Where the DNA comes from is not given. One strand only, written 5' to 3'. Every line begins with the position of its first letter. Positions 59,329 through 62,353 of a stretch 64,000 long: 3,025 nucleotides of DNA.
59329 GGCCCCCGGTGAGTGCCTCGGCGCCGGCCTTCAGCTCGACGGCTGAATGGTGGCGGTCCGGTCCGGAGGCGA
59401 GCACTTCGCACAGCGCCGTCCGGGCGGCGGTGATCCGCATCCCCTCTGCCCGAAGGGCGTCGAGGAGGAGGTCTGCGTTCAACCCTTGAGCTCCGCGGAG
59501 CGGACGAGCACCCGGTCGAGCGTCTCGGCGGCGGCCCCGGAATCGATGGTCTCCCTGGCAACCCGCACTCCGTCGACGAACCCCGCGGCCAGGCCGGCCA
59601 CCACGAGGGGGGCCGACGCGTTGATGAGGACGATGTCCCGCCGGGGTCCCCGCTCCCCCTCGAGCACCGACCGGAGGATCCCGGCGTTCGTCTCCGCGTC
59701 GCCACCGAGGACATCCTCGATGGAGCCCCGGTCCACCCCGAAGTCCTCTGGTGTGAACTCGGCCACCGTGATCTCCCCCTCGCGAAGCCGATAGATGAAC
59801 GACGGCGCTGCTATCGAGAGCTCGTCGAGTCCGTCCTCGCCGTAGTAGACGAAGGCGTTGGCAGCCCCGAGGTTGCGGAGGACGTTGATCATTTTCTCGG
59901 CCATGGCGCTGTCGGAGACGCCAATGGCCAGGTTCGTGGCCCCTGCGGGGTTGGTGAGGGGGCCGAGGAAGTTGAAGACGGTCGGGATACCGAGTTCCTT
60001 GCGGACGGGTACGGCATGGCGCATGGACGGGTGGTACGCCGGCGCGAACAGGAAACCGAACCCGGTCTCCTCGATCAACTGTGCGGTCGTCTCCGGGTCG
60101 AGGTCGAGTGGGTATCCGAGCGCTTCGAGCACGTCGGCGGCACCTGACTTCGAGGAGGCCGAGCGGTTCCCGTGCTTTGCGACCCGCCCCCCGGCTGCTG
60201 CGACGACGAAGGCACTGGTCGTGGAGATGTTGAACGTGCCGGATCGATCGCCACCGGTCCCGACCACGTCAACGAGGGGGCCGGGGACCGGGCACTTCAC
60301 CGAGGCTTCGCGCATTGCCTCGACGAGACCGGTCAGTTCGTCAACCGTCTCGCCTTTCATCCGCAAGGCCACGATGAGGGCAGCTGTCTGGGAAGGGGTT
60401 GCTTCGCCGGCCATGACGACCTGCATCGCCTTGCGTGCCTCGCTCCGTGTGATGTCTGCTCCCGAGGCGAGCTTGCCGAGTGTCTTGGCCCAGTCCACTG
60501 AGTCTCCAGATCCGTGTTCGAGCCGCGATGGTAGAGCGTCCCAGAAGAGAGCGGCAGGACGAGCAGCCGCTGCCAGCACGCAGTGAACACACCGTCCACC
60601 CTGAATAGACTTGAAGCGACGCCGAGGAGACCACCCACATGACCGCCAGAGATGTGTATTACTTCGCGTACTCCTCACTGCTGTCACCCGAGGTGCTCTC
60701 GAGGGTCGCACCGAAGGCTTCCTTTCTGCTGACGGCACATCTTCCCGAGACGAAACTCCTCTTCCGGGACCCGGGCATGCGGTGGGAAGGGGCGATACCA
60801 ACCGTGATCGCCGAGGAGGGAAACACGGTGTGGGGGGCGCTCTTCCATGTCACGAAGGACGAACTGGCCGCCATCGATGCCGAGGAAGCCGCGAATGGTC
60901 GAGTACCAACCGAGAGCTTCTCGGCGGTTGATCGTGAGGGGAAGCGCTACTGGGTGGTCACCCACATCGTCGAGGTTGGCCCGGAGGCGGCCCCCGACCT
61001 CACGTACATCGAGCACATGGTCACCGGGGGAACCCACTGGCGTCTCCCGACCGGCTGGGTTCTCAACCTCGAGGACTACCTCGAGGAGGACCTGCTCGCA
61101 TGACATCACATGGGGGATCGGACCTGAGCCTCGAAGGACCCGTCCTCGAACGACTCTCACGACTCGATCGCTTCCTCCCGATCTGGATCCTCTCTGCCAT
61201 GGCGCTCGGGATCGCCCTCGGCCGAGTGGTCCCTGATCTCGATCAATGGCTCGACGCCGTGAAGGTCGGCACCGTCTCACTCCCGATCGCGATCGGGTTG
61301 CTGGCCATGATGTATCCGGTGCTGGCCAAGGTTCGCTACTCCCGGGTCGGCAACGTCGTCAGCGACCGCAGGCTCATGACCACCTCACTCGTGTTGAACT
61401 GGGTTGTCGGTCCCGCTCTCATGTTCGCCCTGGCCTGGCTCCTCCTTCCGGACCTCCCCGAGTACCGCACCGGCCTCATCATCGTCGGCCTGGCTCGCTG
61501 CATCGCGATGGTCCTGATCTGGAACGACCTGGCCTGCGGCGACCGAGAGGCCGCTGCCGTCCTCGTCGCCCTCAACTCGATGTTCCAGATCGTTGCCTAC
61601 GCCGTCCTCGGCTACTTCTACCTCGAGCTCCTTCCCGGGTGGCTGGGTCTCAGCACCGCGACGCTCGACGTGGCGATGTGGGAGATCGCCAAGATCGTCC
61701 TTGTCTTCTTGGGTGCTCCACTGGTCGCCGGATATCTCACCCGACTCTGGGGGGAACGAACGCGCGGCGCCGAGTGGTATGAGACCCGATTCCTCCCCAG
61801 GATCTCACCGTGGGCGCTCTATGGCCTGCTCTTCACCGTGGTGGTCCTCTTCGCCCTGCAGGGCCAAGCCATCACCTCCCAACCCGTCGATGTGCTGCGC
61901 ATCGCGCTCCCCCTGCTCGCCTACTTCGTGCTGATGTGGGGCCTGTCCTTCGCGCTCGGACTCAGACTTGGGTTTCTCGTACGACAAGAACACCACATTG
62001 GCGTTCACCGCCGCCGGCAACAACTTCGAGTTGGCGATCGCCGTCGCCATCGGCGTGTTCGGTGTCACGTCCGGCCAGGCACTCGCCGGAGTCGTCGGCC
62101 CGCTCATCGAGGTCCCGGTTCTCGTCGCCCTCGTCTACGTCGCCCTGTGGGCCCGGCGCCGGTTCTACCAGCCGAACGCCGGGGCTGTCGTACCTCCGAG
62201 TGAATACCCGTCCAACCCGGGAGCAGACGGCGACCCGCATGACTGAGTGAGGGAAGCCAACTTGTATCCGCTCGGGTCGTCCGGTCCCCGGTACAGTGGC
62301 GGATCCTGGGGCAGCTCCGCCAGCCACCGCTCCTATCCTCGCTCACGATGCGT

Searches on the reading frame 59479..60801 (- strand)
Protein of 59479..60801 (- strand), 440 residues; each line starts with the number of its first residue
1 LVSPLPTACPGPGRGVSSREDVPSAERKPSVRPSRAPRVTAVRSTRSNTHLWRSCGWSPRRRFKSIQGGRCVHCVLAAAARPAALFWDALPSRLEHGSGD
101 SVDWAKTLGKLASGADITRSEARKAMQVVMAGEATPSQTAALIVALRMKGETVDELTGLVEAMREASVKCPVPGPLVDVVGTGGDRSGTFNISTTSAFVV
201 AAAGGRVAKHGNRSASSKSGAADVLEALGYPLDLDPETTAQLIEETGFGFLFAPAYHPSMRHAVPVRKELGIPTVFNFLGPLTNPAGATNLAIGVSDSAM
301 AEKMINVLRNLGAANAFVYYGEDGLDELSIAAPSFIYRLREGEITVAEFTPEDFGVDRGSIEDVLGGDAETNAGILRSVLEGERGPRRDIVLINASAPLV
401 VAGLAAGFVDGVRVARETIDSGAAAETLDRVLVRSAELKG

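Call 38: search_protein_families(library=ncbifam, proteins=[window:59479-60801:-], max_evalue=0.00001)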
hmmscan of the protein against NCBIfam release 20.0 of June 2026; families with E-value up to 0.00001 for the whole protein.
window:59479-60801:- (440 aa): 12 families
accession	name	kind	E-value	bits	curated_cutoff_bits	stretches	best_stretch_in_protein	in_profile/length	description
TIGR01245.1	trpD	equivalog_domain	1.1e-121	406.1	199.05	1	109-431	2-327/330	anthranilate phosphoribosyltransferase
NF011201.0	PRK14607.1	equivalog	6e-113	378.3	670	1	100-437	191-530/534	bifunctional anthranilate synthase component II/anthranilate phosphoribosyltransferase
NF007073.0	PRK09522.1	equivalog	4e-65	220.7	738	1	107-389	203-485/531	bifunctional anthranilate synthase glutamate amidotransferase component TrpG/anthranilate phosphoribosyltransferase TrpD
NF005635.0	PRK07394.1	equivalog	1.6e-32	113.1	287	1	114-432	19-341/348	hypothetical protein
NF006564.0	PRK09071.1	equivalog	2.6e-28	99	257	1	106-349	18-262/335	glycosyl transferase family protein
NF006005.0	PRK08136.1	equivalog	1.8e-14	53.8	185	1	106-382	8-286/314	DNA-binding protein YbiB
TIGR02643.1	T_phosphoryl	equivalog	6.7e-09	35.1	570.7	1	115-248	14-150/437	thymidine phosphorylase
TIGR03327.1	AMP_phos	equivalog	1.1e-08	34.1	535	1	108-247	91-228/500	AMP phosphorylase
NF003338.0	PRK04350.1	subfamily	2.4e-08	32.8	434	1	109-247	97-233/502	thymidine phosphorylase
TIGR02645.1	ARCH_P_rylase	hypoth_equivalog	8e-08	31.1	434.6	1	112-245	94-225/493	putative thymidine phosphorylase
NF004490.0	PRK05820.1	equivalog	1.2e-07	30.8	269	1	113-248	14-150/439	thymidine phosphorylase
TIGR02644.1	Y_phosphoryl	subfamily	2.9e-06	26.3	409.05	0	115-249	12-147/417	pyrimidine-nucleoside phosphorylase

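Call 39: find_homologous_proteins(query=window:59479-60801:-, max_evalue=1e-30)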
Query window:59479-60801:- (440 aa): 8000 proteins with E <= 1e-30 among 8000 candidates; the best 120 are listed.
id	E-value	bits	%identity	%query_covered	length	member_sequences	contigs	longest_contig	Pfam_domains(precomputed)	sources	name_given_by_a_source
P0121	6.8e-211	719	100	77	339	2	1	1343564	PF00591.28,PF02885.23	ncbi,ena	-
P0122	3.5e-187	641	91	77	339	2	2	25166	PF00591.28,PF02885.23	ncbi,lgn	-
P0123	1.6e-181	622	86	77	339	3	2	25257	PF00591.28,PF02885.23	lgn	-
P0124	2.1e-181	622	86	77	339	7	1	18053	PF00591.28,PF02885.23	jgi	jgi:anthranilate phosphoribosyltransferase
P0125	2.8e-181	621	86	77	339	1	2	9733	PF00591.28,PF02885.23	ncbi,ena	-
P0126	7.4e-160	551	77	77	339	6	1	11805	PF00591.28,PF02885.23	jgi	jgi:anthranilate phosphoribosyltransferase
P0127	1.8e-159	549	77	77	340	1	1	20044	PF00591.28,PF02885.23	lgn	-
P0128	3.0e-154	532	75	77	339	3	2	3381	PF00591.28,PF02885.23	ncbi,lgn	ncbi:MAG: anthranilate phosphoribosyltransferase [Acidimicrobiia bacterium]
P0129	1.1e-149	517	72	77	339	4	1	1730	PF00591.28,PF02885.23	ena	-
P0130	8.3e-148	511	71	77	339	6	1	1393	PF00591.28,PF02885.23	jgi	jgi:anthranilate phosphoribosyltransferase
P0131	3.5e-147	509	70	77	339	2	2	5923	PF00591.28,PF02885.23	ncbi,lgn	-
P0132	8.1e-143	495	68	77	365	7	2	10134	PF00591.28,PF02885.23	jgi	-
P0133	2.2e-141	490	69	77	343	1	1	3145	PF00591.28,PF02885.23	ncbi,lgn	-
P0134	7.1e-141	488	67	77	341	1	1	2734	PF00591.28,PF02885.23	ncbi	-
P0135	1.7e-140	487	67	78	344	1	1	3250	PF00591.28,PF02885.23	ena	-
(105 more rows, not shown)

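Call 41: find_encoding_contigs(protein=P0121, flank=10000, max_places=3)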
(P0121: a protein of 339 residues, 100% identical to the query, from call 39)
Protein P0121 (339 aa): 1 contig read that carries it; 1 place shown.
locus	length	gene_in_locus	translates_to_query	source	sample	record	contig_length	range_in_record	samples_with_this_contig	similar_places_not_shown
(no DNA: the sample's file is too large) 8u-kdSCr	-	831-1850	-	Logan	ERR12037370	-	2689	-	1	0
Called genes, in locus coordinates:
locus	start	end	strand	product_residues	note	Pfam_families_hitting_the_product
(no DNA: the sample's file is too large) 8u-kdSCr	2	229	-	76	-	?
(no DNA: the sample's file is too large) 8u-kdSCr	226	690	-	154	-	PF06094:GGACT (weak), PF13772:AIG2_2 (weak)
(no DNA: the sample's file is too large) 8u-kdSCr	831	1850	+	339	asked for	PF02885:Glycos_trans_3N, PF00591:Glycos_transf_3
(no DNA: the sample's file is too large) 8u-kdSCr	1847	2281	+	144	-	PF01475:FUR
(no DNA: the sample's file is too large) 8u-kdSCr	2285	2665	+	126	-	-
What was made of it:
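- Tried and rejected: Looking up the source contig through TrpD returned no DNA for the 1.34-Mb record (call 41).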

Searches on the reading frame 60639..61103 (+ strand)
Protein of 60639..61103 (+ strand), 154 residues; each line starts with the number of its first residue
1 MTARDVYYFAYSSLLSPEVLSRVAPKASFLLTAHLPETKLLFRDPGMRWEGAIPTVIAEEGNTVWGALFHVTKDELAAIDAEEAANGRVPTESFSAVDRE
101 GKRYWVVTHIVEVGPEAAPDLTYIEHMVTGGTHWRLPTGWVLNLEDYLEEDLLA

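Call 38: search_protein_families(library=ncbifam, proteins=[window:60639-61103:+], max_evalue=0.00001)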
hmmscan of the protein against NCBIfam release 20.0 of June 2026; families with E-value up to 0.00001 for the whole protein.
window:60639-61103:+ (154 aa): 0 families

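Call 46: search_protein_families(library=pfam, proteins=[window:60639-61103:+], max_evalue=0.00001)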
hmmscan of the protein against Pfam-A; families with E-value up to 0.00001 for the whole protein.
window:60639-61103:+ (154 aa): 2 families
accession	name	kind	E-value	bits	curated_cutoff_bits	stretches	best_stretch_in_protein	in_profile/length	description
PF06094.17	GGACT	-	1.4e-06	29.3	22.8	1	8-92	1-75/120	Gamma-glutamyl cyclotransferase, AIG2-like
PF13772.11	AIG2_2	-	3.4e-06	27.8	27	1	64-142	2-81/83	AIG2-like family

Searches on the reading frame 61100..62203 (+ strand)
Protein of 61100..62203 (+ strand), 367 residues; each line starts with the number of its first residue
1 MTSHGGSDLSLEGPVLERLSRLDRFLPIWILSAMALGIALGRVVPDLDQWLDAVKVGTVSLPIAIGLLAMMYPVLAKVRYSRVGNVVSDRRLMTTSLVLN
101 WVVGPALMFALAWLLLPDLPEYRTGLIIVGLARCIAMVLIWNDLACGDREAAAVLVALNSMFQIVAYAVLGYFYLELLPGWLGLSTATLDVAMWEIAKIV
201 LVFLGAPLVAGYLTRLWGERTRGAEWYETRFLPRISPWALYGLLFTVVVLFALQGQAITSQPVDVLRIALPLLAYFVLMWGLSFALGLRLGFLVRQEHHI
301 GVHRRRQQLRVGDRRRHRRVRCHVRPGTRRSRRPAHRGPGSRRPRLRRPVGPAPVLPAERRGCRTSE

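Call 46: search_protein_families(library=pfam, proteins=[window:61100-62203:+], max_evalue=0.00001)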
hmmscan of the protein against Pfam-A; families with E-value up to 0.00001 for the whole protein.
window:61100-62203:+ (367 aa): 1 family
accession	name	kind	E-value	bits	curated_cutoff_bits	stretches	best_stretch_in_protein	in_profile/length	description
PF01758.21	SBF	-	8e-56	189.2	24.3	1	64-260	1-190/191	Sodium Bile acid symporter family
